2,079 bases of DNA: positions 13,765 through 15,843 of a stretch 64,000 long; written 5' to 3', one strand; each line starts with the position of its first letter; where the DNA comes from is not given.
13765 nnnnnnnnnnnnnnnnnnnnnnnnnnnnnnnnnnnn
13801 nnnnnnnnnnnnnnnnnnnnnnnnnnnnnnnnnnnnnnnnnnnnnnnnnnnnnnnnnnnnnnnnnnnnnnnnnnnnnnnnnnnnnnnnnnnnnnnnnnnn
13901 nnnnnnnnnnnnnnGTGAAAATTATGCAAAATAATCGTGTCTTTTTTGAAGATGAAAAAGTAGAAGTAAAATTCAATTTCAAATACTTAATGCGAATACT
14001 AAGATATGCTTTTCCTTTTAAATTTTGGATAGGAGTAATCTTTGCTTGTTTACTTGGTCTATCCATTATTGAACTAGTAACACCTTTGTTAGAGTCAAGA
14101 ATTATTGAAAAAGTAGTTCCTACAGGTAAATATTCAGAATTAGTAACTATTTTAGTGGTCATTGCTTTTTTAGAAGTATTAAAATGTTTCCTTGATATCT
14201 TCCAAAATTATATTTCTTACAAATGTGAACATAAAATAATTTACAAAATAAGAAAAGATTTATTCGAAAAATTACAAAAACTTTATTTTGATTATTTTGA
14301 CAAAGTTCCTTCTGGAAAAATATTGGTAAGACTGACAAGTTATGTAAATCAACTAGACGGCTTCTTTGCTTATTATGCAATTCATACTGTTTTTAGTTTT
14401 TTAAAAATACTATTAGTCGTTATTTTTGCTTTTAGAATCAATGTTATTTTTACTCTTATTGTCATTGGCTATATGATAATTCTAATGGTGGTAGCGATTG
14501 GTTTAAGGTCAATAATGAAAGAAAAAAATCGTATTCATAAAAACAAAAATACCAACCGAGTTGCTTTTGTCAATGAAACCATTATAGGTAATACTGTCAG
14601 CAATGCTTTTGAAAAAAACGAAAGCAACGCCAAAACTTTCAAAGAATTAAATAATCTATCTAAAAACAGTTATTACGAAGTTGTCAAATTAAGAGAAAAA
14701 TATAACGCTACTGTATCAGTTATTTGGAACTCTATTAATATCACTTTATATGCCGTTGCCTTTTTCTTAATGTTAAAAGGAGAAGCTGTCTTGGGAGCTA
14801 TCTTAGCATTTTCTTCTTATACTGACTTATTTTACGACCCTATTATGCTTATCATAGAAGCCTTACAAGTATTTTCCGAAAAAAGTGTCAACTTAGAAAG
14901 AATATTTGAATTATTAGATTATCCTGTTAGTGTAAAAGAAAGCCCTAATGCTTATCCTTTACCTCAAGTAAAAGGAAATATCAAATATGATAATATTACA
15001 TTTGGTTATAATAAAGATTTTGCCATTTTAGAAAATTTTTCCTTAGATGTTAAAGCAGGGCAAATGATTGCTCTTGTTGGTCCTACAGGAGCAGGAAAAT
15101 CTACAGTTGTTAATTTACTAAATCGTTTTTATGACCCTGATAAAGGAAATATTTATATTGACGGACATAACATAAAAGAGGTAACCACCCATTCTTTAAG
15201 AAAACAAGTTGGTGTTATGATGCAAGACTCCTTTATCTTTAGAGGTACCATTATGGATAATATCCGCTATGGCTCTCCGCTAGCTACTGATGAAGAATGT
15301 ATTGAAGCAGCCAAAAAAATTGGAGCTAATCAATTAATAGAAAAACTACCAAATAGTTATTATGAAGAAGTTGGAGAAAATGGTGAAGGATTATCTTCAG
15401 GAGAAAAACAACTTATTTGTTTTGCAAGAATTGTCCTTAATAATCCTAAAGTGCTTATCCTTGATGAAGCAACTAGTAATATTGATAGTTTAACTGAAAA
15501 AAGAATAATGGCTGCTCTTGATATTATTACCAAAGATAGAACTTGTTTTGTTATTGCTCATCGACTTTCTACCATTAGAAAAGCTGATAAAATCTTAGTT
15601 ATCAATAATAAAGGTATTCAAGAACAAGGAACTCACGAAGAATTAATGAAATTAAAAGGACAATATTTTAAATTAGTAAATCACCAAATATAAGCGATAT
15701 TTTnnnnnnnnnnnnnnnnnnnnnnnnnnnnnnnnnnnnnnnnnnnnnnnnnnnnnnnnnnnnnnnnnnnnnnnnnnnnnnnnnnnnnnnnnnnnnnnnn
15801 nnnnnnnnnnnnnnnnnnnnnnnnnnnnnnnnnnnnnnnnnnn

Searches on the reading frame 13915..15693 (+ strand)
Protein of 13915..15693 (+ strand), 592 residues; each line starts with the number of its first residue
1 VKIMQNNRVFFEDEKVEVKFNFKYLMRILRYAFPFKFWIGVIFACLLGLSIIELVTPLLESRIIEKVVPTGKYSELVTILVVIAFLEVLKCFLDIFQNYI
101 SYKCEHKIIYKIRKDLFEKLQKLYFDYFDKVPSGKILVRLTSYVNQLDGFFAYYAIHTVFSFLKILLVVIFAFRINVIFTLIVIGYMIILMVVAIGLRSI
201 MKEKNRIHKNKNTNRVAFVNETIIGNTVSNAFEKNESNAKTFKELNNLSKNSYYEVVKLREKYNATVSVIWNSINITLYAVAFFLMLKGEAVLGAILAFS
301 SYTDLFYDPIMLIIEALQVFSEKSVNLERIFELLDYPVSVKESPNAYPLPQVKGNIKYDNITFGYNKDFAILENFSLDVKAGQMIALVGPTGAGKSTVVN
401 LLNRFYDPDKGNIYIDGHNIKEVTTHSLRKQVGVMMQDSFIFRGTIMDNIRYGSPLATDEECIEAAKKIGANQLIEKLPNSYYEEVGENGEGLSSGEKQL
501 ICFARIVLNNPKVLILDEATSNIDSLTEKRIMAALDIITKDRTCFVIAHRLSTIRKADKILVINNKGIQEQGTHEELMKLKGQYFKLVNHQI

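Call 58: search_protein_families(library=ncbifam, proteins=[window:13915-15693:+], max_evalue=0.00001)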
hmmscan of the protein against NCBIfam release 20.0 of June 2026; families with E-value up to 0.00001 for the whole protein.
window:13915-15693:+ (592 aa): 184 families (the best 25 are shown)
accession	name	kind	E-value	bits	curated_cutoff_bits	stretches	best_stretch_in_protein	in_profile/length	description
NF052233.1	CphA_assoc_ABC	equivalog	2.9e-111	373.1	880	1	19-591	166-743/766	cyanophycin metabolism-associated ABC transporter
NF010178.0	PRK13657.1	equivalog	1.1e-107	360.9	733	1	23-591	5-570/588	glucan ABC transporter ATP-binding protein/ permease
TIGR01846.1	type_I_sec_HlyB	subfamily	1.6e-107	360.6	725.55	1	17-591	122-692/694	type I secretion system permease/ATPase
TIGR02203.1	MsbA_lipidA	equivalog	1.9e-107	360.1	602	1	27-591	4-569/572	lipid A export permease/ATP-binding protein MsbA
TIGR02204.1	MsbA_rel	hypoth_equivalog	1.2e-102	344.5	780.4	1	23-591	4-575/576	ABC transporter, permease/ATP-binding protein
NF045513.1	HepA_fam_ABC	equivalog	8.7e-95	318.4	725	1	74-591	92-609/610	heterocyst formation ABC transporter subunit HepA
TIGR00958.1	3a01208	subfamily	3.4e-93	313.2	874.6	1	17-588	144-711/711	antigen peptide transporter 2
TIGR01192.1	chvA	subfamily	5.7e-92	309.2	585.4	1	22-589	4-568/585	glucan export ABC transporter ATP-binding protein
TIGR03797.1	NHLM_micro_ABC2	equivalog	2.6e-90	303.8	709.4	1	42-592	141-686/686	NHLP bacteriocin export ABC transporter permease/ATPase subunit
TIGR03796.1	NHLM_micro_ABC1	equivalog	2.4e-88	297.1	853.3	1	42-588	159-709/710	NHLP family bacteriocin export ABC transporter peptidase/permease/ATPase subunit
NF008381.0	PRK11176.1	equivalog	1.4e-86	291.1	867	1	42-591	35-579/582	lipid A ABC transporter ATP-binding protein/permease MsbA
TIGR03375.1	type_I_sec_LssB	subfamily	1.5e-86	291.2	693.1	1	38-579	151-690/696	type I secretion system permease/ATPase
NF008056.1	PRK10790.1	equivalog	1.8e-83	281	746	1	22-591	8-575/584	SmdB family multidrug efflux ABC transporter permease/ATP-binding protein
NF008364.0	PRK11160.1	equivalog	9.3e-75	252.3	630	1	98-589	81-573/575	heme ABC transporter ATP-binding protein/permease CydC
TIGR01193.1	bacteriocin_ABC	subfamily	7.2e-72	243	523.85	1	40-589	160-707/708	peptide cleavage/export ABC transporter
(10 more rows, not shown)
